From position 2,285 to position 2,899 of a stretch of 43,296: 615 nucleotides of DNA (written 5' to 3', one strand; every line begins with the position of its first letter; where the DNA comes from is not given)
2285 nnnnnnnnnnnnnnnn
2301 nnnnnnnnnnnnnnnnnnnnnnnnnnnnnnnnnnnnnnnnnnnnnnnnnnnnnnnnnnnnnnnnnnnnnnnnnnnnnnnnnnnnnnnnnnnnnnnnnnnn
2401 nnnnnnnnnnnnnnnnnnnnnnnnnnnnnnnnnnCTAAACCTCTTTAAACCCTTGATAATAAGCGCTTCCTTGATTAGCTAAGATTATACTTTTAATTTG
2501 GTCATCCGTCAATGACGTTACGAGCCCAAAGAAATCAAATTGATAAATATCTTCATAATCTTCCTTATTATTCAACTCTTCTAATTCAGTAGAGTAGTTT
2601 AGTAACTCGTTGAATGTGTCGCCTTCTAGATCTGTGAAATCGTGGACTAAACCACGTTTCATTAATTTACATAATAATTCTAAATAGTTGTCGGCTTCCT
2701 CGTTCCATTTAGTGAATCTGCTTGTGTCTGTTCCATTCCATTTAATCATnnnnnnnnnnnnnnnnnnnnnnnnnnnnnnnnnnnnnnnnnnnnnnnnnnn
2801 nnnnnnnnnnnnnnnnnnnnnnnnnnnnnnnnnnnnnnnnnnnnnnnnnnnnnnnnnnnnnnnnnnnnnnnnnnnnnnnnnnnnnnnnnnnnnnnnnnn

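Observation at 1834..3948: Self-contained minus-strand cassette between HNH and terS: RHH regulator plus four very acidic D/E/Y-rich proteins; anti-defence or DNA-mimic candidates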

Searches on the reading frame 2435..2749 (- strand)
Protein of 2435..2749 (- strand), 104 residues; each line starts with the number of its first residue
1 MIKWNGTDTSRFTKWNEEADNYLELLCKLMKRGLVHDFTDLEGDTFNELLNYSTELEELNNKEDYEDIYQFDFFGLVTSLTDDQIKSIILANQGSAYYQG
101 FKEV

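Call 3: search_protein_families(library=pfam, proteins=[window:2435-2749:-], max_evalue=1)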
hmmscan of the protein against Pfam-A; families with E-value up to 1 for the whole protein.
window:2435-2749:- (104 aa): 0 families

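Call 4: search_protein_families(library=phrogs, proteins=[window:2435-2749:-], max_evalue=0.1)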
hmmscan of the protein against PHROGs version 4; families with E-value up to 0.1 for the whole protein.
window:2435-2749:- (104 aa): 0 families

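Call 11: search_protein_families(library=ncbifam, proteins=[window:2435-2749:-], max_evalue=1)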
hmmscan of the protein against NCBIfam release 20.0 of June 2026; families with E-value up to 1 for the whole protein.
window:2435-2749:- (104 aa): 1 family
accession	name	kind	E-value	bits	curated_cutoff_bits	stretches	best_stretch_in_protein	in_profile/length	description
NF043027.1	T4SS_AnkQ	equivalog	0.015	13.9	700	1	16-87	97-166/496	Dot/Icm T4SS effector AnkQ/LegA10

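Call 33: search_protein_families(library=padloc, proteins=[window:2435-2749:-], max_evalue=1)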
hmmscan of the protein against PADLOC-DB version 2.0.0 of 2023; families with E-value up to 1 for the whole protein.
window:2435-2749:- (104 aa): 0 families

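Call 53: search_dna_similar(query=window:2435-2749:-, collection=phages, mode=protein, max_evalue=0.01, max_rows=15)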
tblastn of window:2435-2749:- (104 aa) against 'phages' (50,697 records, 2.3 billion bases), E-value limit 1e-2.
Records with a match: 3; places in all: 3; records where one place covers at least 80% of the query: 3.
Best place of each record, by identity: <60% 3.
By first word of the organism name: Streptococcus 3.
By host as written in the record: Streptococcus uberis C8329 1; Streptococcus macedonicus 33MO 1; Streptococcus uberis C5072 1.
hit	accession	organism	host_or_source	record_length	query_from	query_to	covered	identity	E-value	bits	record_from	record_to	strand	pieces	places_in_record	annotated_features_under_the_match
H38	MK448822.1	Streptococcus phage Javan629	Streptococcus uberis C8329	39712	2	102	97%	32.2%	1e-7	53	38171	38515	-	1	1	hypothetical protein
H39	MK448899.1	Streptococcus phage Javan288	Streptococcus macedonicus 33MO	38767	1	104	100%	30.6%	5e-5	46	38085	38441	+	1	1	hypothetical protein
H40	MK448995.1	Streptococcus phage Javan626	Streptococcus uberis C5072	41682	2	102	97%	31.3%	4e-7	52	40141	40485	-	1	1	hypothetical protein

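Call 54: get_annotated_region(hit=H38, flank=4000)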
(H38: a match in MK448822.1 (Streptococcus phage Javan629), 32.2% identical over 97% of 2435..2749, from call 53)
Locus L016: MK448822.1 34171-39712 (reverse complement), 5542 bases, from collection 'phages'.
description: Streptococcus phage Javan629, complete genome.
organism: Streptococcus phage Javan629 (NCBI taxid 2548288)
taxonomy: Viruses; Duplodnaviria; Heunggongvirae; Uroviricota; Caudoviricetes; Trabyvirinae
host: Streptococcus uberis C8329; source: -; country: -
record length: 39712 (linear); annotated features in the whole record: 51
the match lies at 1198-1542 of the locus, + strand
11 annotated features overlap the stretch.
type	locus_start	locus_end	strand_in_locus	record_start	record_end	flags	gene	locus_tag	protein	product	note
CDS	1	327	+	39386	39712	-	-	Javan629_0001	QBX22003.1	hypothetical protein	-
CDS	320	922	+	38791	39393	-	-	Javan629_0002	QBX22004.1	hypothetical protein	-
CDS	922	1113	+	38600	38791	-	-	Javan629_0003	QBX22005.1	hypothetical protein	-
CDS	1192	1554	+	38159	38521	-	-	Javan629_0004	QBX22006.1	hypothetical protein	-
CDS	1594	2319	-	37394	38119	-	-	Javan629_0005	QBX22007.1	lysin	-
CDS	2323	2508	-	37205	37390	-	-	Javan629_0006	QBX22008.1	hypothetical protein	-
CDS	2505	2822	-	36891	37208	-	-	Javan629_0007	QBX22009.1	hypothetical protein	-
CDS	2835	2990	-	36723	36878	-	-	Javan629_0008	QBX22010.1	hypothetical protein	-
CDS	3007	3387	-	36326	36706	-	-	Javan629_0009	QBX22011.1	hypothetical protein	-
CDS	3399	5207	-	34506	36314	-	-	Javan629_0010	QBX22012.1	capsid and scaffold protein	-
CDS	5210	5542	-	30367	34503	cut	-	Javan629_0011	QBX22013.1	tail fibers protein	-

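Call 55: get_annotated_region(hit=H39, flank=4000)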
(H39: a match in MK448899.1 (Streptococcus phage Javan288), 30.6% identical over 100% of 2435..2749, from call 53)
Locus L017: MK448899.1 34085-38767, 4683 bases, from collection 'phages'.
description: Streptococcus phage Javan288, complete genome.
organism: Streptococcus phage Javan288 (NCBI taxid 2548094)
taxonomy: Viruses; Duplodnaviria; Heunggongvirae; Uroviricota; Caudoviricetes; Aliceevansviridae; Moineauvirus
host: Streptococcus macedonicus 33MO; source: -; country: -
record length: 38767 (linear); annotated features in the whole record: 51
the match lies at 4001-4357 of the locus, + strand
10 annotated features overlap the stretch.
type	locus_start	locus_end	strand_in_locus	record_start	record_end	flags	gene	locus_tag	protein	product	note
CDS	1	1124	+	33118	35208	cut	-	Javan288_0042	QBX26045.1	capsid and scaffold protein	-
CDS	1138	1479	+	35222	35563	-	-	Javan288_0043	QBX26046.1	hypothetical protein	-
CDS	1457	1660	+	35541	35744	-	-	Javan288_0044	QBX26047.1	hypothetical protein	-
CDS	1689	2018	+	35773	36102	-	-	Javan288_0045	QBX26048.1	hypothetical protein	-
CDS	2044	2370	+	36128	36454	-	-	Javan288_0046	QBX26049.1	holin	-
CDS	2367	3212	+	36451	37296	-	-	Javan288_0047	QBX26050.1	lysin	lysin, N-acetylmuramoyl-L-alanine amidase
CDS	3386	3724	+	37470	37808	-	-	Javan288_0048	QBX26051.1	hypothetical protein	-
CDS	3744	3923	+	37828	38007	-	-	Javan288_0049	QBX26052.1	hypothetical protein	-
CDS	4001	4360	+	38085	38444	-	-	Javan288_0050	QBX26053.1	hypothetical protein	-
CDS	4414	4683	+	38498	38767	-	-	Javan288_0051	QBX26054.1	hypothetical protein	-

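Call 62: find_homologous_proteins(query=window:2435-2749:-, max_evalue=0.001)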
Query window:2435-2749:- (104 aa): 22 proteins with E <= 0.001 among 24 candidates.
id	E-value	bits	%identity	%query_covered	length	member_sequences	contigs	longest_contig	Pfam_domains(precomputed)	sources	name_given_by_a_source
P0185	2.1e-58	213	94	100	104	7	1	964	-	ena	-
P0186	3.1e-55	203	90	100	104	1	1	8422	-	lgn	-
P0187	6.1e-49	183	81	100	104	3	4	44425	-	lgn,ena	-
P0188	3.5e-48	180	81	100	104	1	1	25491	-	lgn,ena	-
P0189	4.5e-48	180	83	100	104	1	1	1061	-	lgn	-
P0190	1.2e-47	179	81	100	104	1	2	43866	-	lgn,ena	-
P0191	2.2e-46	175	82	100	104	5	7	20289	-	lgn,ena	-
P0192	4.5e-46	174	77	100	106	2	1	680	-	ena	-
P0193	1.8e-45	172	78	100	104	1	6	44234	-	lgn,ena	-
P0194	2.9e-45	171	79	100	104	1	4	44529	-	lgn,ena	-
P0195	4.3e-44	167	77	100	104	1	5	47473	-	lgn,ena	-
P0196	8.9e-44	166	75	100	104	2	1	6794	-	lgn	-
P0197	3.3e-43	164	76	100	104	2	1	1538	-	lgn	-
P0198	1.6e-42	162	74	100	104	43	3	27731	-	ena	-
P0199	3.1e-42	161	74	100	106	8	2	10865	-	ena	-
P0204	1.2e-34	137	64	100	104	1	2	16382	-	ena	-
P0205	1.2e-33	134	70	100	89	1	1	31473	-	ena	-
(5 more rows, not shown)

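Call 64: find_encoding_contigs(protein=P0204, flank=6000, max_places=3)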
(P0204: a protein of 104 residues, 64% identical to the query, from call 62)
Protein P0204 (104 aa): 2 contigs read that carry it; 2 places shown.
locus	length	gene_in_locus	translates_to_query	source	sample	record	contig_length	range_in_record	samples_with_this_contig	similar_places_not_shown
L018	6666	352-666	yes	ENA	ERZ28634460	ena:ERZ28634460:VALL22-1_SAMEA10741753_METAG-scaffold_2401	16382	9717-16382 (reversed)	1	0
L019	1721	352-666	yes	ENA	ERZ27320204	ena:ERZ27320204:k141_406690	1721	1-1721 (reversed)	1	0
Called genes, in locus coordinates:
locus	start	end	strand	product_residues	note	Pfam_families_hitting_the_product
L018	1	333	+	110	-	?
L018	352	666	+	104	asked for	-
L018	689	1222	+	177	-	-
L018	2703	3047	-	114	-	PF01844:HNH (weak)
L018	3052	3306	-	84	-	-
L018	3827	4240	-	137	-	PF07374:DUF1492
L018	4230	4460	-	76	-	PF00462:Glutaredoxin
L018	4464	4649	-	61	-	-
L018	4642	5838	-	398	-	-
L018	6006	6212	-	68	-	-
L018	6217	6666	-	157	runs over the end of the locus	-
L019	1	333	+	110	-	?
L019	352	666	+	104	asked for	-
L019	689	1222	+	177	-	-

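Call 65: find_encoding_contigs(protein=P0195, flank=6000, max_places=3)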
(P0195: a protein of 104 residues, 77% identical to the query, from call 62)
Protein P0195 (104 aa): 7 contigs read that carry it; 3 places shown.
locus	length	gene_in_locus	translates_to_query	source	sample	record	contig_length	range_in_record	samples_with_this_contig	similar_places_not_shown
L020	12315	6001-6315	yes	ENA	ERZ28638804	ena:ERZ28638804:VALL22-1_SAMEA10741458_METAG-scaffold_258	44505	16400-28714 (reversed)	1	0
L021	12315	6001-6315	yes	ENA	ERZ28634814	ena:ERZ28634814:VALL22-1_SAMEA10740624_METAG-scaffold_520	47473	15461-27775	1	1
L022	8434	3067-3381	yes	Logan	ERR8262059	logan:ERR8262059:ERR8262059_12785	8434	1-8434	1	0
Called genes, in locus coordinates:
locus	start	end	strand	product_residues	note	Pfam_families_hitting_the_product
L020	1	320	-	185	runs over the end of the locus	PF04586:Peptidase_S78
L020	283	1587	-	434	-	PF04860:Phage_portal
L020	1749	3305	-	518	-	PF03354:TerL_ATPase, PF20441:TerL_nuclease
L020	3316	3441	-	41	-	-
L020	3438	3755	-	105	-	PF05119:Terminase_4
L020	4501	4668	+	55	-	PF21983:NikA-like (weak)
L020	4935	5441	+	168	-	-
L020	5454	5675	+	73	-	-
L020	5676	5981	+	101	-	-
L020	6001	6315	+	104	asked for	-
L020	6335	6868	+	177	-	-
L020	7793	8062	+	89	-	-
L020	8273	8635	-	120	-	PF01844:HNH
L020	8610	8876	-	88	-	-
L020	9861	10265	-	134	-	PF07374:DUF1492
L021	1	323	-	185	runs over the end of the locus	PF04586:Peptidase_S78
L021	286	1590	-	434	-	PF04860:Phage_portal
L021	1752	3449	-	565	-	PF03354:TerL_ATPase, PF20441:TerL_nuclease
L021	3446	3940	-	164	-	PF05119:Terminase_4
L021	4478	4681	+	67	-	PF16777:RHH_7 (weak), PF21983:NikA-like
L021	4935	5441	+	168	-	-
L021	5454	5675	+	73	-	-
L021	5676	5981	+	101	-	-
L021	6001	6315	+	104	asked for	-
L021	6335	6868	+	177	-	-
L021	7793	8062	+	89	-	-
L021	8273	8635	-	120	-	PF01844:HNH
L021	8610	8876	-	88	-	-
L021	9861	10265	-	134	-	PF07374:DUF1492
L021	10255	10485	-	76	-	PF00462:Glutaredoxin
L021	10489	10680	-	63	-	-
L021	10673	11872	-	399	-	-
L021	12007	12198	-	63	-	-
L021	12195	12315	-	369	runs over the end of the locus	PF00145:DNA_methylase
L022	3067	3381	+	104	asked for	-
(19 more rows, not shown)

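Call 66: find_encoding_contigs(protein=P0205, flank=6000, max_places=3)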
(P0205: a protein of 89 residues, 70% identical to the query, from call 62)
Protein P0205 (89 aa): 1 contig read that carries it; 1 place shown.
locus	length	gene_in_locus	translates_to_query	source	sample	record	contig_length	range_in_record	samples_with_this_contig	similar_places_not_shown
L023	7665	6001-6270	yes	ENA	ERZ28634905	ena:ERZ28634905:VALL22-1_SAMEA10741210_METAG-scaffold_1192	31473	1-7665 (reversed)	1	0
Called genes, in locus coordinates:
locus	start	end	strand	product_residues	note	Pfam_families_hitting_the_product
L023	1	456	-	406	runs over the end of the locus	PF05065:Phage_capsid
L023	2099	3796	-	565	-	PF03354:TerL_ATPase, PF20441:TerL_nuclease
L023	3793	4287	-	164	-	PF05119:Terminase_4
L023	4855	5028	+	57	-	PF21983:NikA-like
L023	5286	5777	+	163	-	-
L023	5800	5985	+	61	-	-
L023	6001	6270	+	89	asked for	-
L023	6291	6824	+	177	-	-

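Call 86: search_protein_families(library=pfam, proteins=[L021:4935-5441:+], max_evalue=0.05)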
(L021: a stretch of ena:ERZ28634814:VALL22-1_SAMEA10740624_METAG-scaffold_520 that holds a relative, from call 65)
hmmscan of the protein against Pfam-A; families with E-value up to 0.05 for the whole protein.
L021:4935-5441:+ (168 aa): 0 families

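Call 87: search_protein_families(library=phrogs, proteins=[L021:4935-5441:+], max_evalue=0.01)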
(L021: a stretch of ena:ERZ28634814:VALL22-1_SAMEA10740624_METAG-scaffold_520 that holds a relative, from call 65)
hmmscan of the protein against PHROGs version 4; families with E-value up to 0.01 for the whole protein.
L021:4935-5441:+ (168 aa): 0 families

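Call 90: find_encoding_contigs(protein=P0187, flank=5000, max_places=4)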
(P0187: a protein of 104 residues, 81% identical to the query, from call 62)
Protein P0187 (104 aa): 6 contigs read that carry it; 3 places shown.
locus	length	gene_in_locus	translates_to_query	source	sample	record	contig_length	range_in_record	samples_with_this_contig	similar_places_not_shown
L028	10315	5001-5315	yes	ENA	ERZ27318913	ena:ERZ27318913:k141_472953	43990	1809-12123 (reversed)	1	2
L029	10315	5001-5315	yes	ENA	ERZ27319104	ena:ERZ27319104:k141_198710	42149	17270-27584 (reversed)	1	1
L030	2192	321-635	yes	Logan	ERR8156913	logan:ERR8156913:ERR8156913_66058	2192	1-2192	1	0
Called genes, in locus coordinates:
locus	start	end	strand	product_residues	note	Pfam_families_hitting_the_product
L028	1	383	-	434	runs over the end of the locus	PF04860:Phage_portal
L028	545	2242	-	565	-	PF03354:TerL_ATPase, PF20441:TerL_nuclease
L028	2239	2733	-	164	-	PF05119:Terminase_4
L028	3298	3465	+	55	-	PF21983:NikA-like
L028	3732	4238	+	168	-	-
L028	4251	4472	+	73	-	-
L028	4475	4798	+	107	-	-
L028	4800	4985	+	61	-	-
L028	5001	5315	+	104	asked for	-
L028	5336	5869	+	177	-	-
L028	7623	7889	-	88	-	-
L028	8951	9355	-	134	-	PF08281:Sigma70_r4_2 (faint), PF07374:DUF1492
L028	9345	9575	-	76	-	PF00462:Glutaredoxin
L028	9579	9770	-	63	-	-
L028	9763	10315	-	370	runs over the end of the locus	-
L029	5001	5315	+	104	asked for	-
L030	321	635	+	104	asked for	-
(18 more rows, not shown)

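Call 96: predict_structure(alignment_id=A10)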
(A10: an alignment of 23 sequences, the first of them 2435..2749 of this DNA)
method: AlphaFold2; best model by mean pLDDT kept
length: 104 residues; sequences in the alignment: 23
mean_pLDDT: 82.4   pTM: 0.72
mean pLDDT of the five models: 82.4, 80.2, 79.1, 72.7, 70.4
residues with pLDDT >= 90: 52; 70-90: 26; 50-70: 20; < 50: 6
segments of 3 or more residues with pLDDT < 50: 1-6
pLDDT, mean of each block of 10 residues (from residue 1): 45 73 90 87 93 96 94 95 92 67 63
secondary structure, 60 per line:
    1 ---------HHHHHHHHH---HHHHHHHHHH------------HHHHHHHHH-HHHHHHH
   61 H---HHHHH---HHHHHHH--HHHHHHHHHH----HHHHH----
elements in order: H10-18 H22-31 H44-52 H54-61 H65-69 H73-79 H82-91 H96-100

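Call 99: fold_search(model_id=the predicted structure, library=pdb)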
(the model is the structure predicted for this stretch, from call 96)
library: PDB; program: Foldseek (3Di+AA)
matches with E <= 10: 5; with E <= 0.001: 0
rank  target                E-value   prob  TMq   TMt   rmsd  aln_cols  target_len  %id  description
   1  1wty_A                6.8e+00  0.04  0.24  0.22   9.9        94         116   16  Crystal structure of a probable nucleotidyl transferase protein from thermus thermophilus HB8 (released 2004-12-07)
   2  2c5k_T                6.8e+00  0.03  0.21  0.24  15.9        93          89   15  N-terminal domain of tlg1 complexed with N-terminus of vps51 (released 2006-01-25)
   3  2kck_MODEL_1_A        8.0e+00  0.02  0.19  0.19  15.6       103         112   13  NMR solution structure of the Northeast Structural Genomics Consortium (NESG) target MrR121A (released 2009-01-27)
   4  1lih                  8.9e+00  0.03  0.25  0.18  17.0       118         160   11  THREE-DIMENSIONAL STRUCTURES OF THE LIGAND-BINDING DOMAIN OF THE BACTERIAL ASPARTATE RECEPTOR WITH AND WITHOUT A LIGAND (released 1995-09-15)
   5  2c5i_T                8.9e+00  0.02  0.20  0.22  14.9        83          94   14  N-terminal domain of tlg1 complexed with N-terminus of vps51 in distorted conformation (released 2006-01-25)
